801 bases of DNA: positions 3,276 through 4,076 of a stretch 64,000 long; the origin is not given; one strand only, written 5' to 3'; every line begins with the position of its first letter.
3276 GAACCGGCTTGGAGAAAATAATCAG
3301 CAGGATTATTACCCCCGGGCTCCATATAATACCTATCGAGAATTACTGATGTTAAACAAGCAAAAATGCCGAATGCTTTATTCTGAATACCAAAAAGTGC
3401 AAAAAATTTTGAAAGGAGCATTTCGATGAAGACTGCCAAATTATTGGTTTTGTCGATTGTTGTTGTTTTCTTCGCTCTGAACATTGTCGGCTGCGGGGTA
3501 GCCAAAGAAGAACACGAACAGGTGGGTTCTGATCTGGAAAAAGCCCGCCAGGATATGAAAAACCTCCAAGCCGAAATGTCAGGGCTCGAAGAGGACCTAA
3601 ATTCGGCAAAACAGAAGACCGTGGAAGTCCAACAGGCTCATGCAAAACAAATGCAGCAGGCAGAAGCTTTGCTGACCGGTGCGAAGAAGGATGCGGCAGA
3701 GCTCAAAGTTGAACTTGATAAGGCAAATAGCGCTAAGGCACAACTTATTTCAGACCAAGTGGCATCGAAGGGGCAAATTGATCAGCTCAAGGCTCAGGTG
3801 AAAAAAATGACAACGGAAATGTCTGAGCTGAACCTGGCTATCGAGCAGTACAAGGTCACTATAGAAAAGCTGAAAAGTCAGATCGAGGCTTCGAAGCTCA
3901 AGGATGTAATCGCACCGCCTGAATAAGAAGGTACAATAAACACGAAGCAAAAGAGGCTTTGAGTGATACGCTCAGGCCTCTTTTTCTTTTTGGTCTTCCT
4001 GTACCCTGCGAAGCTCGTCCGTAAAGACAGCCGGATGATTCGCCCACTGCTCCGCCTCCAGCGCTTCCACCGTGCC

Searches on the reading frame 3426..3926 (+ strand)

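Call 50: search_protein_families(library=pfam, alignment_id=A1, max_evalue=0.001)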
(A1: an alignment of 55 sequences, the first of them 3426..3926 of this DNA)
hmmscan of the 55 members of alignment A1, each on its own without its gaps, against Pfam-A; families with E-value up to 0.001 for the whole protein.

A. member 1, window:3426-3926:+ (166 aa): 5 families
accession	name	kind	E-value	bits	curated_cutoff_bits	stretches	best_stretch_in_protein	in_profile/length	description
PF09763.15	Sec3_CC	-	8.1e-05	22.9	27.1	1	99-154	11-66/133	Exocyst complex component Sec3, coiled-coil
PF10473.14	CENP-F_leu_zip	-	8.8e-05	23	34.5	0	74-157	13-93/140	Leucine-rich repeats of kinetochore protein Cenp-F/LEK1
PF09789.14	CC149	-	0.00027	20.8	30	1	27-154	60-180/316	Coiled-coil domain-containing protein 149-A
PF05701.16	WEMBL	-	0.00033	20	35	0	77-154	38-115/562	Weak chloroplast movement under blue light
PF07926.17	TPR_MLP1_2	-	0.00083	19.8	36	0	117-157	58-98/129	TPR/MLP1/MLP2-like protein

B. families by the number of members that match (of 55 scanned): 45 families (the first 25 are shown)
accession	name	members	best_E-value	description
PF00814.31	TsaD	1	1.1e-93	tRNA N6-adenosine threonylcarbamoyltransferase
PF00218.27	IGPS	1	3.5e-88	Indole-3-glycerol phosphate synthase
PF03572.23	Peptidase_S41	1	9.1e-41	Peptidase family S41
PF13366.12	PDDEXK_3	1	2.1e-40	PD-(D/E)XK nuclease superfamily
PF00072.30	Response_reg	1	3.6e-24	Response regulator receiver domain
PF02517.21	Rce1-like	1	1.8e-21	Type II CAAX prenyl endopeptidase Rce1-like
PF24681.1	Kelch_KLHDC2_KLHL20_DRC7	1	7.4e-20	KLHDC2/KLHL20/DRC7 Kelch-repeats domain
PF01507.26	PAPS_reduct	1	1.5e-19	Phosphoadenosine phosphosulfate reductase domain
PF01344.31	Kelch_1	1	2.1e-19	Kelch motif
PF20382.3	DUF6677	1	4.6e-19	Family of unknown function (DUF6677)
PF00196.25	GerE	1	3.6e-18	Bacterial regulatory proteins, luxR family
PF00672.30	HAMP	1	5e-16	HAMP domain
PF01882.25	DUF58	1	6e-14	Protein of unknown function DUF58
PF13964.12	Kelch_6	1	2.5e-12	Kelch motif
PF01136.24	Peptidase_U32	1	9.7e-12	Peptidase family U32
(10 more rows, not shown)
